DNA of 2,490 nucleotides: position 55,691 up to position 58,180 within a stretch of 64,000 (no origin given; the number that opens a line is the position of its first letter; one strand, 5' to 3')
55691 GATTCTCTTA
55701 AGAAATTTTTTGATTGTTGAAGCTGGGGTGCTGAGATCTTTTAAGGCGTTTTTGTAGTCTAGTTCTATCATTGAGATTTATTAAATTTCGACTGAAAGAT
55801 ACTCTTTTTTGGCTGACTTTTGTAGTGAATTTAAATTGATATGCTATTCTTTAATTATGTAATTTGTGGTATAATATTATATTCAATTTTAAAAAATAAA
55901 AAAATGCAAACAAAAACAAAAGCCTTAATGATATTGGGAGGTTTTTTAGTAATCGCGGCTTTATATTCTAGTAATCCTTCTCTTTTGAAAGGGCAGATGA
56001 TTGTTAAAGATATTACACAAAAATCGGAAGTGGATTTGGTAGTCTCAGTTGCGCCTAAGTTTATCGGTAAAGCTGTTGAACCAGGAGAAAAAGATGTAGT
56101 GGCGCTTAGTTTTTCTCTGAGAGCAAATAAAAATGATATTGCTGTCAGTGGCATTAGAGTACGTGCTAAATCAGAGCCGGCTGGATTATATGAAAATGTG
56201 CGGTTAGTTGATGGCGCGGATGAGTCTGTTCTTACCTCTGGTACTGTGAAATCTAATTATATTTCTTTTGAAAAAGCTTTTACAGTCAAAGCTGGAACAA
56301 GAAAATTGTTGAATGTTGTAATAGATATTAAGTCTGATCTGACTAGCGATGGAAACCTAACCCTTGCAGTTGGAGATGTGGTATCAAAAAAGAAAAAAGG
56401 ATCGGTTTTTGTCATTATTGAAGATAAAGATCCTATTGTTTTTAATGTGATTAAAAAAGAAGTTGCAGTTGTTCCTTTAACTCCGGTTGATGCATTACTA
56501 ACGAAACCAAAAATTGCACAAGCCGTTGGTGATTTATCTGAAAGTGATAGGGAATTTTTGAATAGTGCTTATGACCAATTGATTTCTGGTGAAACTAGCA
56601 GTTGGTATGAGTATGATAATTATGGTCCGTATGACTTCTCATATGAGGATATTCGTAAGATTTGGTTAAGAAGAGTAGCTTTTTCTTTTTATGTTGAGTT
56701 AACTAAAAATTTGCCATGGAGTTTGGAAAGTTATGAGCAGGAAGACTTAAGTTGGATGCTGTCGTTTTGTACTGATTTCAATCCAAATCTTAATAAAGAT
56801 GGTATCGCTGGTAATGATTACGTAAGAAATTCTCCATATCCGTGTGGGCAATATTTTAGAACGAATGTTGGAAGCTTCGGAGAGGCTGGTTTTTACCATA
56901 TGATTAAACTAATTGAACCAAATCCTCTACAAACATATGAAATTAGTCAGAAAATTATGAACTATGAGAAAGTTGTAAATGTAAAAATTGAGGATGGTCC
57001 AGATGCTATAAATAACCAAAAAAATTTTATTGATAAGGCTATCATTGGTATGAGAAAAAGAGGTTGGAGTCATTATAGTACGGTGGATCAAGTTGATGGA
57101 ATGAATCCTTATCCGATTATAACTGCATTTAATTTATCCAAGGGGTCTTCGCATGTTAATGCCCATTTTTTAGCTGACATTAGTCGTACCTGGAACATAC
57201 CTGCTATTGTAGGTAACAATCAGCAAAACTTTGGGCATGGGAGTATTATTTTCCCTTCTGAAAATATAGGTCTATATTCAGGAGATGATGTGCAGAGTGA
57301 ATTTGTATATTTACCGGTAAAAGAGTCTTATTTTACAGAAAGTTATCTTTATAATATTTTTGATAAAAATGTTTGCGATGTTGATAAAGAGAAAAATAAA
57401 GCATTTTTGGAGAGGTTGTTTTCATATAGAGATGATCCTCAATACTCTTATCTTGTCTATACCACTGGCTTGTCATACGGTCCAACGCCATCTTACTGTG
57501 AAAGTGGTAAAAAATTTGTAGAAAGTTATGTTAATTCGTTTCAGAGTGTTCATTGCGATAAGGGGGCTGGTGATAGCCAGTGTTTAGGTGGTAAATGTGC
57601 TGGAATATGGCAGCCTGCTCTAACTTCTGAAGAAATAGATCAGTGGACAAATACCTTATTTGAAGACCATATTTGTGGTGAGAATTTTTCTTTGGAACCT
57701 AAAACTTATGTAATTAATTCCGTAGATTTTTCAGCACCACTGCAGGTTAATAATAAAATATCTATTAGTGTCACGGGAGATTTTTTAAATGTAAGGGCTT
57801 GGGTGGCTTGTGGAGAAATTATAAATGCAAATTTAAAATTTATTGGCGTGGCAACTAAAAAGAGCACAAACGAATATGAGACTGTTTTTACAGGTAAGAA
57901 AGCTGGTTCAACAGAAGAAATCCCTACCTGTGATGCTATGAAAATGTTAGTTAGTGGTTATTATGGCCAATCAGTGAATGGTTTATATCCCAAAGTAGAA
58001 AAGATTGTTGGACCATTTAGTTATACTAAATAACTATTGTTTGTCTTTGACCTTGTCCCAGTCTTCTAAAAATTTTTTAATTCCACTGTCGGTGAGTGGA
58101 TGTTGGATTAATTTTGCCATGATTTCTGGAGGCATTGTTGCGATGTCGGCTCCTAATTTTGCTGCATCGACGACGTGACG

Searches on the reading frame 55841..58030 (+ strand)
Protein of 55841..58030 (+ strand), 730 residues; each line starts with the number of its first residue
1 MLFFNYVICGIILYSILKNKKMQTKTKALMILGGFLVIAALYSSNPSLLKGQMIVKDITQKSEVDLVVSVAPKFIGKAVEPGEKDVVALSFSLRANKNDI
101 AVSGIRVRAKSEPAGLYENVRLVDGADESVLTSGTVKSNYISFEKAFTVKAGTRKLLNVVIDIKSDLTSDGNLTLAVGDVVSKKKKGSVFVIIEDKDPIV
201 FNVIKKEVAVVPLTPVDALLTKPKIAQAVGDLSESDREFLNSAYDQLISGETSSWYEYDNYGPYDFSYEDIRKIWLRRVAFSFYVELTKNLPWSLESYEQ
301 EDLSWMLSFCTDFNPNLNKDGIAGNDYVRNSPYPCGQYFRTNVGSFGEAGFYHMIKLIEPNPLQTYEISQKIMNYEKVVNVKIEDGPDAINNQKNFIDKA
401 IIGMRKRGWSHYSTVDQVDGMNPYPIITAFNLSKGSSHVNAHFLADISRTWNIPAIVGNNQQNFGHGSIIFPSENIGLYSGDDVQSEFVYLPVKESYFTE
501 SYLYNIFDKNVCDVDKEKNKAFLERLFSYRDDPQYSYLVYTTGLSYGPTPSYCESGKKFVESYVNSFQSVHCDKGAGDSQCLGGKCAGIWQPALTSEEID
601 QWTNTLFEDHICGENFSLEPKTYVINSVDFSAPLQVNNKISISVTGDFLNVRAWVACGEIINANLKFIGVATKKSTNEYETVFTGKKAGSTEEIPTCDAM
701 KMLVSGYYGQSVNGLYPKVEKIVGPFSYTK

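Call 73: search_protein_families(library=pfam, proteins=[window:55841-58030:+], max_evalue=0.01)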
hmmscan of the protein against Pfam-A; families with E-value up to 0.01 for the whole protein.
window:55841-58030:+ (730 aa): 1 family
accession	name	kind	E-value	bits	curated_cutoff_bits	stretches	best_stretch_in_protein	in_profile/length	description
PF01286.23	XPA_N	-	0.0011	19.4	27.1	1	496-517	9-30/32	XPA protein N-terminal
